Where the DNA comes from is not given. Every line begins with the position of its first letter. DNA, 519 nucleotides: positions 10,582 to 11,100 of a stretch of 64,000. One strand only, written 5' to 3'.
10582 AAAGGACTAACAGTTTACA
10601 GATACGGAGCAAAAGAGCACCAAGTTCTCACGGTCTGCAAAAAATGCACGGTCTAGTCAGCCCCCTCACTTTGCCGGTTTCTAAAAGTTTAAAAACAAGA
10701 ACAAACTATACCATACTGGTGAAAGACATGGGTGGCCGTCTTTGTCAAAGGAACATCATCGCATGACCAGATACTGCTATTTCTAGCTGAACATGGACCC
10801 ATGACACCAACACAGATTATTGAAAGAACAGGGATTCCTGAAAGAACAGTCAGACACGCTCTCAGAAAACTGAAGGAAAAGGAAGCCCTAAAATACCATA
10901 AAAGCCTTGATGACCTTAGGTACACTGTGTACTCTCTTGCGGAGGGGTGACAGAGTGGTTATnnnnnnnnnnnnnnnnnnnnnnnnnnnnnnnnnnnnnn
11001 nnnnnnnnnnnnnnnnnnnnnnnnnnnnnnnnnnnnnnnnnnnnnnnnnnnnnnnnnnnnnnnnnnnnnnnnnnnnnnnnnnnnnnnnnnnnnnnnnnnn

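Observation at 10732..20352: Compact Cys-tRNA formation island: both tRNA-Cys genes, CysRS, SepCysS, SepRS and candidate accessory genes within 9.6 kb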

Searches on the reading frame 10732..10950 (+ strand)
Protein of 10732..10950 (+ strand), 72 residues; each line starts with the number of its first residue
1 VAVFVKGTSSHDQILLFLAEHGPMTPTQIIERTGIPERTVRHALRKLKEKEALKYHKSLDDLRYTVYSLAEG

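Call 4: search_protein_families(library=pfam, proteins=[window:10732-10950:+], max_evalue=0.01)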
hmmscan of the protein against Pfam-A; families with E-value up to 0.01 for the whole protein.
window:10732-10950:+ (72 aa): 21 families
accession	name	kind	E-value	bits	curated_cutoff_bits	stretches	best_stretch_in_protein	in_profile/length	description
PF12840.13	HTH_20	-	2.5e-07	31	27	1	14-51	9-46/51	Helix-turn-helix domain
PF12802.13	MarR_2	-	4.5e-07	30.4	27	1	13-63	9-60/61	MarR family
PF01022.26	HTH_5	-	4.6e-07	30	22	1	13-49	6-41/47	Bacterial regulatory protein, arsR family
PF13412.12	HTH_24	-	5.5e-07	29.5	21.9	1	13-51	7-45/48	Winged helix-turn-helix DNA-binding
PF01978.25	TrmB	-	1.7e-06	28.2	25.6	1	14-67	13-62/68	Sugar-specific transcriptional regulator TrmB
PF13463.12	HTH_27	-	5.7e-06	27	22.2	1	8-71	2-66/68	Winged helix DNA-binding domain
PF09339.16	HTH_IclR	-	1.4e-05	25.2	22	1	13-53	7-48/52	IclR helix-turn-helix domain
PF02002.24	TFIIE_alpha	-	2.7e-05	24.4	22.9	1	9-61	13-65/105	TFIIE alpha subunit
PF08220.18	HTH_DeoR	-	5.5e-05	23.3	21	1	11-54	2-45/57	DeoR-like helix-turn-helix domain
PF08279.18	HTH_11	-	8e-05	22.9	25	1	13-50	4-42/55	HTH domain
PF03965.22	Penicillinase_R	-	0.00027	21.7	22.6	1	10-66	4-64/115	Penicillinase repressor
PF01047.28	MarR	-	0.0003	21.1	24.6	1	13-63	7-57/59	MarR family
PF13384.12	HTH_23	-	0.00099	19.3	24.6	1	13-48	9-42/50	Homeodomain-like domain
PF21984.2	DnaD_N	-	0.0014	19.3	27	1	24-70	36-84/101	DnaD N-terminal domain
PF25213.1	HVO_A0261_N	-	0.0016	18.7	35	1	7-54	9-55/86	HVO_A0261 N-terminal domain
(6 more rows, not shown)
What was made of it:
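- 10732..10950 (+): 72-aa winged-helix (ArsR/MarR-like) protein. Its last 10 nt overlap tRNA-Cys no. 1. Neighbour only; no shown role. Pfam HTH_20, MarR_2 and HTH_5, E ~1e-7 (call 4).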

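Call 5: search_protein_families(library=ncbifam, proteins=[window:10732-10950:+], max_evalue=0.01)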
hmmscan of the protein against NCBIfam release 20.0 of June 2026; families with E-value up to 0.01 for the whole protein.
window:10732-10950:+ (72 aa): 9 families
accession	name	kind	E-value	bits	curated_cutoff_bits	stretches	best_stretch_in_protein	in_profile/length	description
NF033788.1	HTH_metalloreg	subfamily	4.1e-05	23.3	55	1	13-57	15-59/77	metalloregulator ArsR/SmtB family transcription factor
NF038251.1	AdcR_fam_Zn_TF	equivalog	4.2e-05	23.8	175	1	5-71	32-97/143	zinc-dependent MarR family transcriptional regulator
NF053660.1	ORF80_fam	equivalog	0.00021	21.1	95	1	11-69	4-63/70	ORF80 family leucine zipper DNA-binding protein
NF041016.1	trans_reg_ArnR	equivalog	0.00076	18.9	400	1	13-55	26-68/269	HTH-type transcriptional activator ArnR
NF010034.0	PRK13509.1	equivalog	0.00092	18.6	244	1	9-54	5-50/251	HTH-type transcriptional regulator UlaR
NF053755.1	MsvR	equivalog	0.0011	18.7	220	1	12-69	16-72/236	transcriptional factor MsvR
NF053814.1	teico_TcaR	equivalog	0.0013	18.8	170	1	12-60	41-89/151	MarR family transcriptional regulator TcaR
TIGR00373.1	TIGR00373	equivalog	0.0082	15.6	149.5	1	13-61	18-66/162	transcription factor E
NF004910.0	PRK06266.1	equivalog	0.0083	15.3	180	1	6-61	26-81/185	transcription initiation factor E subunit alpha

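Call 67: search_solved_structures(query=window:10732-10950:+, max_evalue=10)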
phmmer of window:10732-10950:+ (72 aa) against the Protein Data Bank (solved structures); distinct sequences matched with E-value up to 10: 30.
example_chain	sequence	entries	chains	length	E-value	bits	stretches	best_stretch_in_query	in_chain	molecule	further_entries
5yhy_A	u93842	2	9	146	2.1e-05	27.7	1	5-71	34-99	Zinc transport transcriptional regulator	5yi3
5yhx_A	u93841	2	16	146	2.2e-05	27.6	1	5-71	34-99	Zinc transport transcriptional regulator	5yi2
5yi0_B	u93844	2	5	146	2.8e-05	27.3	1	5-71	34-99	Zinc transport transcriptional regulator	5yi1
5yhz_A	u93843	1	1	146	7.8e-05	25.9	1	5-71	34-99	Zinc transport transcriptional regulator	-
6fi9_A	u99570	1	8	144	0.00013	25.2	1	5-71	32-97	Transcriptional regulator ZitR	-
7ueb_E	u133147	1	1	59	0.013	18.9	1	17-53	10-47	PscE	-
4em0_B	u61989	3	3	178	0.02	18.3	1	14-67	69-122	Uncharacterized HTH-type transcriptional regulator SAR2349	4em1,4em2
7fby_A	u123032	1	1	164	0.076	16.5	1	14-54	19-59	Transcriptional regulatory protein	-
2heo_A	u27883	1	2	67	0.079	16.4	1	7-52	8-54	Z-DNA binding protein 1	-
9w4v_A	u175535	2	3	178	0.092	16.2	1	13-54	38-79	Uncharacterized HTH-type transcriptional regulator PH0140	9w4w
1i1g_A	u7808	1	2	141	0.094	16.2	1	11-55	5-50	TRANSCRIPTIONAL REGULATOR LRPA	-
1j75_A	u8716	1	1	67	0.11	16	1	7-52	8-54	Tumor Stroma and Activated Macrophage Protein DLM-1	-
2cyy_A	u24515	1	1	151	0.11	15.9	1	14-68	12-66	Putative HTH-type transcriptional regulator PH1519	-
1ri7_A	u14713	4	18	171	0.15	15.5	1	14-68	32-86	Putative transcriptional regulator | Putative HTH-type transcriptional regulator PH1519 | Uncharacterized HTH-type transcriptional regulator PH1519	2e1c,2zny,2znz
9sgv_A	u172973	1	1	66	0.18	15.3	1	12-49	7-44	Ap3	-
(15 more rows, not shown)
